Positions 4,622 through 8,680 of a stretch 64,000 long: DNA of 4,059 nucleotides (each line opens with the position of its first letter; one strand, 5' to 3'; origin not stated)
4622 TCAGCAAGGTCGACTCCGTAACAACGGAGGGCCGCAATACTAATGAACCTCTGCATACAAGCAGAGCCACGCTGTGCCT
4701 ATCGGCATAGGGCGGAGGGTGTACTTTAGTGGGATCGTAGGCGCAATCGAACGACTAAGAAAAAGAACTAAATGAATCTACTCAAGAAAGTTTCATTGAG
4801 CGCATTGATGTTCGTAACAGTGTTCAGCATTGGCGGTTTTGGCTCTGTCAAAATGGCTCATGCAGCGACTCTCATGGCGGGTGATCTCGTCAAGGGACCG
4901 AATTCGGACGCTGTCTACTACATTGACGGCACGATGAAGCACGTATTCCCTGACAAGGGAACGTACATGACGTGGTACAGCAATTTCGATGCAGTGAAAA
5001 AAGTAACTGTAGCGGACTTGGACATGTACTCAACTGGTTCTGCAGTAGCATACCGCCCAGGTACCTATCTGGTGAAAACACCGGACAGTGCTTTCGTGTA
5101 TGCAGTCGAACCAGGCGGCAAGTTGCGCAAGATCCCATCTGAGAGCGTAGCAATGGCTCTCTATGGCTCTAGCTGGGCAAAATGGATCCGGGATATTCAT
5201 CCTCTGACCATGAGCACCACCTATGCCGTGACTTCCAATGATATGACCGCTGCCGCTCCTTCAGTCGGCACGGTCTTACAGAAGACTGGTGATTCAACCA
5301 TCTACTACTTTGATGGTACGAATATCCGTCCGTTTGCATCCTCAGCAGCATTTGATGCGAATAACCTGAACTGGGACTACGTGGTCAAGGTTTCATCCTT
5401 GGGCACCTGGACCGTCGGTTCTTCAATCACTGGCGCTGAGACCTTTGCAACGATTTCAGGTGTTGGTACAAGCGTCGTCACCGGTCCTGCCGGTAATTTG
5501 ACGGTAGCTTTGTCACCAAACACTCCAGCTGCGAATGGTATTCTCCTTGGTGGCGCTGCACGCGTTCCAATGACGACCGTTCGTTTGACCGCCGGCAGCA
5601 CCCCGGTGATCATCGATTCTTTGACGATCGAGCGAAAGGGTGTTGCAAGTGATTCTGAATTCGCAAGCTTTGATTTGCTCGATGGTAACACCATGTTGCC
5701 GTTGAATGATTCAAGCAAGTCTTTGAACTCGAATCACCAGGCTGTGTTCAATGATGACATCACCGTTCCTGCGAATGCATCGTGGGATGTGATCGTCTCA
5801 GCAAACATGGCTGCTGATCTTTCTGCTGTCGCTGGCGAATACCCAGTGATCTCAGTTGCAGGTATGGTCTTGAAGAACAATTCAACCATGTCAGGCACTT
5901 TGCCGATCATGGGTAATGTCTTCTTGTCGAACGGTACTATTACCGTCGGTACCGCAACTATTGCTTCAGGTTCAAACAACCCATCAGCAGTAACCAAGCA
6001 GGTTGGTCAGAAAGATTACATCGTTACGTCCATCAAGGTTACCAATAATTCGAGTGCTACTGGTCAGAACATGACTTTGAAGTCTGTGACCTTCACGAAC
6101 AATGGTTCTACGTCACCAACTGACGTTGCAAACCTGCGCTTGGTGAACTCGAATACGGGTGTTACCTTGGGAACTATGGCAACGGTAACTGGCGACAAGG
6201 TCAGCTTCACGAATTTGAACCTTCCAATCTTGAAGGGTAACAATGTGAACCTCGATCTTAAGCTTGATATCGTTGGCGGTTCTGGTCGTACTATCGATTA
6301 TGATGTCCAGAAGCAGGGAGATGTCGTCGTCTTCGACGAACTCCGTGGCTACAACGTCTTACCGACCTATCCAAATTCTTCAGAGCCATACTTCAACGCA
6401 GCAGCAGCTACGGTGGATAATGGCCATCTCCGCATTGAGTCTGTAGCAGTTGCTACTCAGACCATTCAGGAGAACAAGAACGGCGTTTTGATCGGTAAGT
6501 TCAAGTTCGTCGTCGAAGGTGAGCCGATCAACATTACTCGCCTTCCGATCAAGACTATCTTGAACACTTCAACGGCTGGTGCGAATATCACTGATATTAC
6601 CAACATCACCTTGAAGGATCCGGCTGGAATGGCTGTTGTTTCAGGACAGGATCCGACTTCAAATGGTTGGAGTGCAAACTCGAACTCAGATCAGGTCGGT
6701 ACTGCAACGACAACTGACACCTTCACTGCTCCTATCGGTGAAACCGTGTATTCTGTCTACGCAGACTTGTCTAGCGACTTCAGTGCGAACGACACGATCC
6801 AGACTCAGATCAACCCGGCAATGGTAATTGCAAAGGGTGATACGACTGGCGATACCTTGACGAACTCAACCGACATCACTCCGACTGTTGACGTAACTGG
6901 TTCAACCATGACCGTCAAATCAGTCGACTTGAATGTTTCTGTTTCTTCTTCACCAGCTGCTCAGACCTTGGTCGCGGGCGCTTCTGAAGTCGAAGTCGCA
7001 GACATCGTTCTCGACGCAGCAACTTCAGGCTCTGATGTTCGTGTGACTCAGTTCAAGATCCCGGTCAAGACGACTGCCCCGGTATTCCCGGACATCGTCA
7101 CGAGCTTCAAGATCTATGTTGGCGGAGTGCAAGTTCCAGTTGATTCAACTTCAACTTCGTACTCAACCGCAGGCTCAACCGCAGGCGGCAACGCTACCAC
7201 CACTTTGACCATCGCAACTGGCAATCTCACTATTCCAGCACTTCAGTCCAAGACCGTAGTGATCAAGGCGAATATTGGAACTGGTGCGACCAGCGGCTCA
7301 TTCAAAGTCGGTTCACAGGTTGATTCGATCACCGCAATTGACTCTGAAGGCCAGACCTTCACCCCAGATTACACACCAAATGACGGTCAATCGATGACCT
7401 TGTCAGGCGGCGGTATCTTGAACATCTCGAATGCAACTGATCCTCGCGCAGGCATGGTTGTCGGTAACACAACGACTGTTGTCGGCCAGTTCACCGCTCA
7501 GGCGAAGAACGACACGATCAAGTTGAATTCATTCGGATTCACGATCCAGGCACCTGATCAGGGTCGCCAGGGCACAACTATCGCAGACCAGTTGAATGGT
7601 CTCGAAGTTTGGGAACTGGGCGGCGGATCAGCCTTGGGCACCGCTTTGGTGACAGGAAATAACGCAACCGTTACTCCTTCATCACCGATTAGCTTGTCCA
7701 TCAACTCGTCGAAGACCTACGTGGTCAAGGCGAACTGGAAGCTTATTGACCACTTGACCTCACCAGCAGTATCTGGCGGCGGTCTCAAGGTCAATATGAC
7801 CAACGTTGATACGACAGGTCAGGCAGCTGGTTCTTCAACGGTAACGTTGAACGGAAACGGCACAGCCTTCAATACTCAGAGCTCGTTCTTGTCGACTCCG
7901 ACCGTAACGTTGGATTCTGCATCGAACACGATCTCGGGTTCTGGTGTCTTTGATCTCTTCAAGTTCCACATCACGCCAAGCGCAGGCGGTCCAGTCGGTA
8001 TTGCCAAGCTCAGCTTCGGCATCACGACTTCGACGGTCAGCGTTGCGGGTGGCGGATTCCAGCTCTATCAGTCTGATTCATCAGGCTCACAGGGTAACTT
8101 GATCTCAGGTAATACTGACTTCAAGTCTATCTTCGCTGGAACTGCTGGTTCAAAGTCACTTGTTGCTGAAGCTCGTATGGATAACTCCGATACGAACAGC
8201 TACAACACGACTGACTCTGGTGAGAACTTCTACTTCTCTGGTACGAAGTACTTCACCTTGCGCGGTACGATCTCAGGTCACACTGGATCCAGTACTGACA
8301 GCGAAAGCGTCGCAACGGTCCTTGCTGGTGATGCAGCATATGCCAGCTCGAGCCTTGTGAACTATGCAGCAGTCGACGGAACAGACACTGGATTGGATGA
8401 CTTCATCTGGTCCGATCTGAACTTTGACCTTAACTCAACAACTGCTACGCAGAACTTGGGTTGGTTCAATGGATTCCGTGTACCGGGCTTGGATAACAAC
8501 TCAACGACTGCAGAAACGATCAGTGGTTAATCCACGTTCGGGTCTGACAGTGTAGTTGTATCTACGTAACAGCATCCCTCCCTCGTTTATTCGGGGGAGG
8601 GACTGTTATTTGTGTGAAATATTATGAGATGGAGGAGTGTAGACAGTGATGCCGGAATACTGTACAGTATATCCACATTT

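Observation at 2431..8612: ECF sigma, DUF5667-like membrane protein, structured leader, 1252-aa surface protein and terminator form a self-contained module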

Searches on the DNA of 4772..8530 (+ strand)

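Call 31: search_rna_families(sources=[L003, L004, L016, L021, L025, L039, L047, L051, L081, L083], threshold=gathering)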
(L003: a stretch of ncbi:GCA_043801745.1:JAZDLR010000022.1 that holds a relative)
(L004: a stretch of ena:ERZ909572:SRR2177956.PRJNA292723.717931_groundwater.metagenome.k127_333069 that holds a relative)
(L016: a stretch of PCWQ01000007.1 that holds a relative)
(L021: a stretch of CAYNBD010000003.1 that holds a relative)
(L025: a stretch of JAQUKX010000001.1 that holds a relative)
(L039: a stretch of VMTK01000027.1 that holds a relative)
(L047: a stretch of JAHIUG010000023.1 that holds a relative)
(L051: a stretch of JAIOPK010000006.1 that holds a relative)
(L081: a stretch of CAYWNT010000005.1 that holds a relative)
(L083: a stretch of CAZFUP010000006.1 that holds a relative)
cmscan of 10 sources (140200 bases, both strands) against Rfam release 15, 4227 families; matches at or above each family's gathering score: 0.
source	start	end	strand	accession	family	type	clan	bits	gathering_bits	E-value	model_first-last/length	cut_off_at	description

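Call 87: build_rna_model(alignment_id=A9, structure=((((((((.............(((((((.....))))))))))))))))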
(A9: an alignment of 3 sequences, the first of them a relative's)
Model R1 built from alignment A9 (3 sequences, 48 columns); structure: as given.
model positions 48; base pairs 15; branch points 0; effective number of sequences 3; information 0.74 bits per position. Calibrated on 0.2 Mb of random sequence (short: E-values are rough).
structure used (alignment columns):
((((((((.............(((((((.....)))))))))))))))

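Call 88: search_with_rna_model(model_id=R1, sources=[window, L001, L002, L003, L004, L007, L009, L010, L011, L012, L013, L014, L016, L017, L018, L019, L020, L021, L022, L023, L024, L025, L026, L027, L028, L029, L030, L031, L032, L033, L034, L035, L036, L037, L038, L039, L040, L041, L042, L043, L044, L045, L046, L047, L048, L049, L050, L051, L052, L053, L054, L055, L056, L057, L058, L059, L060, L061, L062, L063, L064, L065, L066, L067, L068, L069, L070, L071, L072, L073, L074, L075, L076, L077, L078, L079, L080, L081, L082, L083, L084, L085, L086], max_evalue=1, make_alignment=true)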
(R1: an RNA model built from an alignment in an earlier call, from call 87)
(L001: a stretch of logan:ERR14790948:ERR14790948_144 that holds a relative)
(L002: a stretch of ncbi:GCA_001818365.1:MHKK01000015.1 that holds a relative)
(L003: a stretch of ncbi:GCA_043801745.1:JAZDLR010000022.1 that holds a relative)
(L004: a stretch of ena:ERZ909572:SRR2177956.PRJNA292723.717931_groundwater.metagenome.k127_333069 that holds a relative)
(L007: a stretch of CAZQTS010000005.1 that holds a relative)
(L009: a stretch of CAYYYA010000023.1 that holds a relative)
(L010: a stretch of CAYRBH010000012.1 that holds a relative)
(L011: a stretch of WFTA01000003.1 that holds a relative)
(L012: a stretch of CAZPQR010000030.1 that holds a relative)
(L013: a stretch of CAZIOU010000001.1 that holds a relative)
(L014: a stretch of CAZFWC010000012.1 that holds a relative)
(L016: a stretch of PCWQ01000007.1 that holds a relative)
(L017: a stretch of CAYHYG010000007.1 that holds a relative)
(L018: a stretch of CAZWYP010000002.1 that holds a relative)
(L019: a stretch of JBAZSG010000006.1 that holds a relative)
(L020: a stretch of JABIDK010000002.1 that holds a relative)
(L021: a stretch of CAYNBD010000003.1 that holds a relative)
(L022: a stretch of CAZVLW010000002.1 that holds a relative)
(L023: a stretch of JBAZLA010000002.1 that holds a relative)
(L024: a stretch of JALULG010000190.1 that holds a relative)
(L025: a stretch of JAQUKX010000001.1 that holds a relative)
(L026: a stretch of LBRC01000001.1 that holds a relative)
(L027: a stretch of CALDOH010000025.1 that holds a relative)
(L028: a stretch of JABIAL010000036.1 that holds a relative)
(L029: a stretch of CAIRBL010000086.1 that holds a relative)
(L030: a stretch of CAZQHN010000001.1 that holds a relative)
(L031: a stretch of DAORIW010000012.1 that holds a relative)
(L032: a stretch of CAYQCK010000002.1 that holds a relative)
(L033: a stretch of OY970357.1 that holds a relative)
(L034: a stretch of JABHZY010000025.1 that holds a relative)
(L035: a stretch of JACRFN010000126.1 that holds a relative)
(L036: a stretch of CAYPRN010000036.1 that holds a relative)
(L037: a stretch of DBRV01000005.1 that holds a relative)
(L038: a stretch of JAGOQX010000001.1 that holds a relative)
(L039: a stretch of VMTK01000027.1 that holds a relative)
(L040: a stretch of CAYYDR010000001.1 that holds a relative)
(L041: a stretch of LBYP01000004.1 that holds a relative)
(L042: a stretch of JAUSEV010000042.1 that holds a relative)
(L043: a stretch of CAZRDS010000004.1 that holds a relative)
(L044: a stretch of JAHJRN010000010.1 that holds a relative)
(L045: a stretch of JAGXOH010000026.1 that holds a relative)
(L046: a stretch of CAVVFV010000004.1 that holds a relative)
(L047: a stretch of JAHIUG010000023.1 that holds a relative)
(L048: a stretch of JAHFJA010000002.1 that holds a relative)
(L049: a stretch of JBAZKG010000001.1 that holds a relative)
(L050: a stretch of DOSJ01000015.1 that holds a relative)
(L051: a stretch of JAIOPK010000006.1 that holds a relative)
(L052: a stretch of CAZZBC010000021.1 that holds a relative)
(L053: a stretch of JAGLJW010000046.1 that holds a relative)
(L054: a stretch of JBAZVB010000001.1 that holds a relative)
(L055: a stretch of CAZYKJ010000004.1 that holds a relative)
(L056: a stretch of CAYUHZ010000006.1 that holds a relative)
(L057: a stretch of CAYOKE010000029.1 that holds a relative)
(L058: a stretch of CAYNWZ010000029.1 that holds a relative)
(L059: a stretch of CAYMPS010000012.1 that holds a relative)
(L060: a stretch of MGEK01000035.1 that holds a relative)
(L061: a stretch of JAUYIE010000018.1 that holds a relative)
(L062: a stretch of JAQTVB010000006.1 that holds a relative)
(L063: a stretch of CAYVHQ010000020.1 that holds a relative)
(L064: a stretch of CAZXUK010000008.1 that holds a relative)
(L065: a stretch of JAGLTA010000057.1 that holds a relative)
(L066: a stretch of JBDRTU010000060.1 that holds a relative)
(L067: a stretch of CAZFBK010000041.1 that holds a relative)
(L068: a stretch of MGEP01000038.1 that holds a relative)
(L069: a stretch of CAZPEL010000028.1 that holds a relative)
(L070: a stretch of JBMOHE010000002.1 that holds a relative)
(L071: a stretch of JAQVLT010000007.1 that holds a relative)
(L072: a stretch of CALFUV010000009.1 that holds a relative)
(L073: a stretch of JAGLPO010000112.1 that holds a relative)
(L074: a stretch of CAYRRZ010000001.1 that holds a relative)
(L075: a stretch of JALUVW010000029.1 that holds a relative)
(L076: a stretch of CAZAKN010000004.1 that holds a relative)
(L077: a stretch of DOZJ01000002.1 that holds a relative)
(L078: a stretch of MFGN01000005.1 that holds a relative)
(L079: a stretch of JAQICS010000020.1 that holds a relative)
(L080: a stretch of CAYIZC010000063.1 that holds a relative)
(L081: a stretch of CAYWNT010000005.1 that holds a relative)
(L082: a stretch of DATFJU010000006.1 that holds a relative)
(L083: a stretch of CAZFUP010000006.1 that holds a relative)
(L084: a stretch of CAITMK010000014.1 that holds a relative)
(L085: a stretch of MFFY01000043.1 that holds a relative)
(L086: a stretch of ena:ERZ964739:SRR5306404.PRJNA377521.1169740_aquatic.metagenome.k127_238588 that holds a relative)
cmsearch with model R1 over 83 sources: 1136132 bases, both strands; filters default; matches with E-value up to 1: 28.
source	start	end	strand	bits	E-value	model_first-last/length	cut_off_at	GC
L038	5868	5915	+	53.7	3.8e-10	1-48/48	no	0.6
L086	8216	8263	+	53.7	3.8e-10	1-48/48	no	0.6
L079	5628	5675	+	52.6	7.7e-10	1-48/48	no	0.44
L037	5815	5862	+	49.8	4e-09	1-48/48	no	0.54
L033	5869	5913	+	35.8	2e-05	1-48/48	no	0.56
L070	5660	5704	+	32.8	0.00012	1-48/48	no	0.42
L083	5667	5713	+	31.4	0.00029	1-48/48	no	0.49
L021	5718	5766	+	30.1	0.00062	1-48/48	no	0.51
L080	2087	2133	+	27.6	0.003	1-48/48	no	0.45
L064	5623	5669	+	26.7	0.005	1-48/48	no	0.53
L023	5857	5902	+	26.4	0.006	1-48/48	no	0.46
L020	5875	5913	+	25.8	0.0089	1-48/48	no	0.62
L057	433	479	+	25.4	0.011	1-48/48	no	0.66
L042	5858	5900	+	24.5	0.019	1-48/48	no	0.44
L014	2215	2261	+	24.4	0.02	1-48/48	no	0.34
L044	5866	5913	+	22.9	0.052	1-48/48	no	0.62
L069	5451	5494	+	22.2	0.077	1-48/48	no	0.41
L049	5882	5929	+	21.8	0.097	1-48/48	no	0.71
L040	5624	5669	+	21.6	0.11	1-48/48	no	0.54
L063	5720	5765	+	20.5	0.21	1-48/48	no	0.54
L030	5612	5656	+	20.5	0.22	1-48/48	no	0.38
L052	4504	4547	+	20.2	0.27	1-48/48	no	0.55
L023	1328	1372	+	19.9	0.31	1-48/48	no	0.51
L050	2316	2356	+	19.1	0.51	1-48/48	no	0.49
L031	5591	5638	+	18.8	0.59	1-48/48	no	0.5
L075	194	238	+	18.6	0.71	1-48/48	no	0.49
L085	3100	3140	+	18.4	0.8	1-48/48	no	0.46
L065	3983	4023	+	18.2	0.89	1-48/48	no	0.61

Alignment A10: 28 matches aligned to the model, 58 columns, each read 5' to 3' on its own strand. Consensus structure (alignment columns), stored with it:
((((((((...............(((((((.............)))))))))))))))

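Call 89: build_rna_model(alignment_id=A10)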
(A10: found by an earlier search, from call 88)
Model R2 built from alignment A10 (28 sequences, 58 columns); structure: stored with the alignment.
model positions 46; base pairs 15; branch points 0; effective number of sequences 28; information 0.86 bits per position. Calibrated on 0.2 Mb of random sequence (short: E-values are rough).
structure used (alignment columns):
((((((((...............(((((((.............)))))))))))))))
